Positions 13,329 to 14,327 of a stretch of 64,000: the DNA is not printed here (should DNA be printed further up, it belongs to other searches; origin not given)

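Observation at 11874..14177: LapD reduced to its periplasmic output domain, next to a LapG-like protease and a TAXI binding protein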

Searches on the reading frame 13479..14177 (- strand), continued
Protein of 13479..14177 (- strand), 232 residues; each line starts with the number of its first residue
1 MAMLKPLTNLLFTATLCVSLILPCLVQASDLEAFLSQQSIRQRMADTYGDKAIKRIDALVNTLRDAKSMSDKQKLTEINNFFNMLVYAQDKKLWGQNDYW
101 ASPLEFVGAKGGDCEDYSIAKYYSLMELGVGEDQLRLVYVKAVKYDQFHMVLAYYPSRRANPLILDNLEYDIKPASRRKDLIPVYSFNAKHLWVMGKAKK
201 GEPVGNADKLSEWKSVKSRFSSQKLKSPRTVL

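Call 44: list_cluster_members(proteins=[P0208, P0210, P0205, P0254, P0269])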
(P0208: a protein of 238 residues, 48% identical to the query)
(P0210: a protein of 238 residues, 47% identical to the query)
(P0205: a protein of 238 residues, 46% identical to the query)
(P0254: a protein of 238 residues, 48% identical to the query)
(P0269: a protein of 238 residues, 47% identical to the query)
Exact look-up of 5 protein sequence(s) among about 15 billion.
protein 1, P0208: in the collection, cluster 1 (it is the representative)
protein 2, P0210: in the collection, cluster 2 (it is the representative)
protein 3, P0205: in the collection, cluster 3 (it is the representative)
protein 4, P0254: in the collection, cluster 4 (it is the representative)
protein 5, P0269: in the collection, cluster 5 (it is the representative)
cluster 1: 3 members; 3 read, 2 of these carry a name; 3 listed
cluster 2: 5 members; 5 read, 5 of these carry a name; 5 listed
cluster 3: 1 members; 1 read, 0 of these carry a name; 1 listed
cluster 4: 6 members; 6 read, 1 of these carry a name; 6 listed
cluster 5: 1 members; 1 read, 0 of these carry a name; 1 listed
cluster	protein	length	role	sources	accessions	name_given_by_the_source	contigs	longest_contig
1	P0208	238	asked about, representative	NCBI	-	-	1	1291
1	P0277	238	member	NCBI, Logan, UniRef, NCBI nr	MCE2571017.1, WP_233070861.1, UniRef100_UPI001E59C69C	transglutaminase-like cysteine peptidase [Motilimonas eburnea] | transglutaminase-like cysteine peptidase n=1 Tax=Motilimonas eburnea TaxID=1737488 ...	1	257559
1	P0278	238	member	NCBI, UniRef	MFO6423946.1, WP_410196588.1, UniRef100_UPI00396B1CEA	transglutaminase-like cysteine peptidase [Motilimonas sp. KMU-193] | transglutaminase-like cysteine peptidase n=1 Tax=Motilimonas sp. KMU-193 TaxID=3388668 ...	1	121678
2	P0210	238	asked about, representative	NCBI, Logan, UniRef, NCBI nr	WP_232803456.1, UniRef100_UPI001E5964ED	transglutaminase-like cysteine peptidase [Motilimonas sp. E26] | transglutaminase-like cysteine peptidase n=1 Tax=Motilimonas TaxID=1914248 ...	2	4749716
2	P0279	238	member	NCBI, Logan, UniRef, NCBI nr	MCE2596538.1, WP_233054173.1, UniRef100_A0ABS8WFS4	transglutaminase-like cysteine peptidase [Motilimonas cestriensis] | Transglutaminase-like cysteine peptidase n=1 Tax=Motilimonas cestriensis TaxID=2742685 ...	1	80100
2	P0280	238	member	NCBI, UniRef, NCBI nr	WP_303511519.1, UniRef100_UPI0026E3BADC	transglutaminase-like cysteine peptidase [Motilimonas sp. 1_MG-2023] | transglutaminase-like cysteine peptidase n=1 Tax=Motilimonas sp. 1_MG-2023 TaxID=3062672 ...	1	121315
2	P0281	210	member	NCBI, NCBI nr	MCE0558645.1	transglutaminase-like cysteine peptidase [Motilimonas sp. E26]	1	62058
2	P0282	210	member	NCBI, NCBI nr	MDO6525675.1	transglutaminase-like cysteine peptidase [Motilimonas sp. 1_MG-2023]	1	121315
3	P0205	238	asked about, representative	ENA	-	-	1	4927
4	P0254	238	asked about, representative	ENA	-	-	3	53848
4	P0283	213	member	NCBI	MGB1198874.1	MAG: transglutaminase-like cysteine peptidase [Thalassotalea sp.]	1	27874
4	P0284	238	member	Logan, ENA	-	-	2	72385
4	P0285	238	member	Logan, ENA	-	-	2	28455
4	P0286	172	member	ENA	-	-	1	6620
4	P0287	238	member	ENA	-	-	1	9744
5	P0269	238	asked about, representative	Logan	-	-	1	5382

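Call 46: find_encoding_contigs(protein=P0277, flank=10000, max_places=2)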
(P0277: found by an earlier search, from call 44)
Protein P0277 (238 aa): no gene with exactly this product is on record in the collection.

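Call 57: search_protein_families(library=pfam, proteins=[L094:10727-12667:+], max_evalue=1)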
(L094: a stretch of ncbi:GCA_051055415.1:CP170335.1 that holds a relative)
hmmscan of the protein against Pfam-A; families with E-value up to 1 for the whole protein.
L094:10727-12667:+ (647 aa): 6 families
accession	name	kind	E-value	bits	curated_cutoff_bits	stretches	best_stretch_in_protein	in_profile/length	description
PF00563.25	EAL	-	1.1e-41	143.1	31.3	1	411-636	4-235/236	EAL domain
PF00990.26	GGDEF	-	4.7e-10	39.9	23.8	1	239-387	3-158/161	Diguanylate cyclase, GGDEF domain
PF00672.30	HAMP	-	0.00095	19.9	25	1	170-219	2-51/53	HAMP domain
PF16448.10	LapD_MoxY_N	-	0.0012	19.2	25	1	52-146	30-124/124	LapD/MoxY periplasmic domain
PF17154.10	GAPES3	-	0.0041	17.5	27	1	40-116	9-84/121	Gammaproteobacterial periplasmic sensor domain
PF23564.1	EF-hand_FSTL1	-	0.042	14.5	27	0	579-628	43-87/120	Follistatin-related protein 1, EF-hand domain pair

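Call 70: find_encoding_contigs(protein=P0254, flank=6000, max_places=3)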
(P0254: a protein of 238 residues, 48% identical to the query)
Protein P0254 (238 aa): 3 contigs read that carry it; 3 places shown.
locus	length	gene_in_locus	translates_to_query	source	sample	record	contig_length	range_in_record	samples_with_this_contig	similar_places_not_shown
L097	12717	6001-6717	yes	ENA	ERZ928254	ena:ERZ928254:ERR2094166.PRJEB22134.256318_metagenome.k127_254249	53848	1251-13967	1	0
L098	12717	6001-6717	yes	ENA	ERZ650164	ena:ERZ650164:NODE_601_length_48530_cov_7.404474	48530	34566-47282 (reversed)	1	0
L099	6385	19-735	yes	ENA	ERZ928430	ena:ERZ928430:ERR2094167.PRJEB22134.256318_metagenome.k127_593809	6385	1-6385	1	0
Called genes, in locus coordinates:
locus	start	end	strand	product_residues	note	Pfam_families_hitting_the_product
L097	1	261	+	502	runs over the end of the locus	?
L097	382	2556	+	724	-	PF03412:Peptidase_C39, PF00664:ABC_membrane, PF00005:ABC_tran, PF02463:SMC_N (faint), PF13304:AAA_21 (faint)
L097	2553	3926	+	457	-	PF25919:BSH_CusB (faint), PF25917:BSH_RND (faint), PF25994:HH_AprE, PF26002:Beta-barrel_AprE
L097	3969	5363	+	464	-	PF02321:OEP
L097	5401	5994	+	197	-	PF00691:OmpA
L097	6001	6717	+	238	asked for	PF06035:Peptidase_C93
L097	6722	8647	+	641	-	PF16448:LapD_MoxY_N, PF00672:HAMP, PF00990:GGDEF, PF00563:EAL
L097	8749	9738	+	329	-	PF04982:TM_HPP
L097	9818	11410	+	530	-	PF00732:GMC_oxred_N, PF00890:FAD_binding_2 (faint), PF01266:DAO (faint), PF05199:GMC_oxred_C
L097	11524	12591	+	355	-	PF00195:Chal_sti_synt_N (faint), PF00108:Thiolase_N, PF08392:FAE1_CUT1_RppA (faint), PF08545:ACP_syn_III, PF08541:ACP_syn_III_C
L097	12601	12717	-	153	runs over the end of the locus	PF12802:MarR_2, PF01047:MarR (weak), PF13463:HTH_27 (weak)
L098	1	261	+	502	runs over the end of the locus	?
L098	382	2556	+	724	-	PF03412:Peptidase_C39, PF00664:ABC_membrane, PF00005:ABC_tran, PF02463:SMC_N (faint), PF13304:AAA_21 (faint)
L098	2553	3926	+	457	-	PF25919:BSH_CusB (faint), PF25917:BSH_RND (faint), PF25994:HH_AprE, PF26002:Beta-barrel_AprE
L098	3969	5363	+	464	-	PF02321:OEP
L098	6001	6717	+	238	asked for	PF06035:Peptidase_C93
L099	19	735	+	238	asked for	PF06035:Peptidase_C93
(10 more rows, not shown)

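Call 74: find_encoding_contigs(protein=P0278, flank=8000, max_places=2)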
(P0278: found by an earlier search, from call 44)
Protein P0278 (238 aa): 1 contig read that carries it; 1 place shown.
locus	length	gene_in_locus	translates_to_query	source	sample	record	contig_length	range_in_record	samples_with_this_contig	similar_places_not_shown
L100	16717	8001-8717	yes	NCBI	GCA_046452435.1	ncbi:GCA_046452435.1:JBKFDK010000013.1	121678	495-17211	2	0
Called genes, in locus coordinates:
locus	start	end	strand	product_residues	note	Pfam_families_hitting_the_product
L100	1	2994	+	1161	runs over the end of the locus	PF13519:VWA_2 (weak), PF17963:Big_9 (weak), PF00353:HemolysinCabind (weak)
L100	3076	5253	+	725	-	PF00664:ABC_membrane, PF00005:ABC_tran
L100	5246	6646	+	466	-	PF25917:BSH_RND (weak), PF25984:BSH_YknX (weak), PF25994:HH_AprE, PF26002:Beta-barrel_AprE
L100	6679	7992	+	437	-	PF02321:OEP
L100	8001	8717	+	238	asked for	PF06035:Peptidase_C93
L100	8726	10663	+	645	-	PF00990:GGDEF, PF00563:EAL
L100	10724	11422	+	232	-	PF04402:SIMPL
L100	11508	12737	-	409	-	PF00389:2-Hacid_dh, PF03446:NAD_binding_2 (faint), PF02826:2-Hacid_dh_C, PF22629:ACT_AHAS_ss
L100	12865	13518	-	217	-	PF06026:Rib_5-P_isom_A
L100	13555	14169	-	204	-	PF01812:5-FTHF_cyc-lig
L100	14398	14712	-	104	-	PF05164:ZapA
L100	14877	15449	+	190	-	PF03695:UPF0149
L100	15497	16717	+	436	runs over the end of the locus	PF05195:AMP_N, PF00557:Peptidase_M24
